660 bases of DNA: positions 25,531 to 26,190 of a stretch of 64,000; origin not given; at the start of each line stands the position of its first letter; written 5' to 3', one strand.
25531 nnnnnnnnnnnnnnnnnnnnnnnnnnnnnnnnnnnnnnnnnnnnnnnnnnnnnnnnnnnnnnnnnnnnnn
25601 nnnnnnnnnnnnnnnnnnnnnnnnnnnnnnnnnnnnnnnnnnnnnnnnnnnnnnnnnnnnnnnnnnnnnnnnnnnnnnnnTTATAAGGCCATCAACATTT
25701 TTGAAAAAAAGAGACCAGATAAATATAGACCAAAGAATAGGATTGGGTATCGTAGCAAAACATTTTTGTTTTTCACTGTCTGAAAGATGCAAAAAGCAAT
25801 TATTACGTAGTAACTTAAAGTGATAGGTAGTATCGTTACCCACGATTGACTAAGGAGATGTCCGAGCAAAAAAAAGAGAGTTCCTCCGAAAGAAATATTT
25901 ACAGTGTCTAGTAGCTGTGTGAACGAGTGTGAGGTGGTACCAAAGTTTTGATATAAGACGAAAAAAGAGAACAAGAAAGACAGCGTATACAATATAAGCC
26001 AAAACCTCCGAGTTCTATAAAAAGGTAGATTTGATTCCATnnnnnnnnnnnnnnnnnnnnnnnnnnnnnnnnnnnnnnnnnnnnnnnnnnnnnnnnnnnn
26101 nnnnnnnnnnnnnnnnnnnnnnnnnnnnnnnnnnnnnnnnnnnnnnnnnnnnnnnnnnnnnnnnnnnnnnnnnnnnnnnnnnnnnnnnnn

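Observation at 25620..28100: Lower-GC accessory patch: IS200-like HUH transposase flanked by degenerate cell-wall hydrolase fragments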

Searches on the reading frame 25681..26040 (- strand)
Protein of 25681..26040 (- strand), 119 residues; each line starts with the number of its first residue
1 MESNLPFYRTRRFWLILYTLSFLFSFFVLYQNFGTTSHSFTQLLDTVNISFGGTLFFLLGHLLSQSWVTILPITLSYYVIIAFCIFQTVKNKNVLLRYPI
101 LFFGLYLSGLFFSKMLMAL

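Call 3: search_protein_families(library=pfam, proteins=[window:25681-26040:-], max_evalue=1)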
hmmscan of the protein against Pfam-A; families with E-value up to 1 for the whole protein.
window:25681-26040:- (119 aa): 1 family
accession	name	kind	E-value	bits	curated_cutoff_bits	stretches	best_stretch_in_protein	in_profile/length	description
PF02935.21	COX7C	-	0.21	12.4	25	1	2-28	26-52/64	Cytochrome c oxidase subunit VIIc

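Call 4: search_protein_families(library=ncbifam, proteins=[window:25681-26040:-], max_evalue=1)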
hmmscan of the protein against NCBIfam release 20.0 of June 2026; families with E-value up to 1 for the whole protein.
window:25681-26040:- (119 aa): 0 families

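Call 55: search_protein_families(library=padloc, proteins=[window:25681-26040:-], max_evalue=0.01)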
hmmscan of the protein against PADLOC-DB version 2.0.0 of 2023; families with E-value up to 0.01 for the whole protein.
window:25681-26040:- (119 aa): 0 families

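Call 56: search_protein_families(library=phrogs, proteins=[window:25681-26040:-], max_evalue=0.01)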
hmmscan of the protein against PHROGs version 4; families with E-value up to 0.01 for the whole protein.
window:25681-26040:- (119 aa): 0 families

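Call 93: list_cluster_members(proteins=[window:25681-26040:-, window:27230-27601:+, window:26156-26827:+, window:26857-27219:+])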
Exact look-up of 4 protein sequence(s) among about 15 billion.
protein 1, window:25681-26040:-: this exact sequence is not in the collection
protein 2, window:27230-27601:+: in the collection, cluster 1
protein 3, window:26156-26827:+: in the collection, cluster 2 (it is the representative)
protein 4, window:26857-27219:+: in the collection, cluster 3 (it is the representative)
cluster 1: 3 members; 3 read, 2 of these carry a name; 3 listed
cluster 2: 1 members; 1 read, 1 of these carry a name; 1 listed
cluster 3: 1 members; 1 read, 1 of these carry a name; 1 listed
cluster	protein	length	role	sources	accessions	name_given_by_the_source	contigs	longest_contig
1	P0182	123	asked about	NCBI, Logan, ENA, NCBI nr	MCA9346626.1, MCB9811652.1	hypothetical protein KC960_03995 [Candidatus Saccharibacteria bacterium] | hypothetical protein [Candidatus Saccharibacteria bacterium]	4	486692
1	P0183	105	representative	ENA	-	-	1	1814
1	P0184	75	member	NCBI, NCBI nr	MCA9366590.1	hypothetical protein KC722_03350, partial [Candidatus Kaiserbacteria bacterium] | hypothetical protein [Candidatus Kaiserbacteria bacterium]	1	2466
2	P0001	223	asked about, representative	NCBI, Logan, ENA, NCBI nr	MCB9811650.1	transposase [Candidatus Nomurabacteria bacterium]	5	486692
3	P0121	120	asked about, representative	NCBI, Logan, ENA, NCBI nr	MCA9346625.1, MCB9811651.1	transglycosylase SLT domain-containing protein [Candidatus Saccharibacteria bacterium]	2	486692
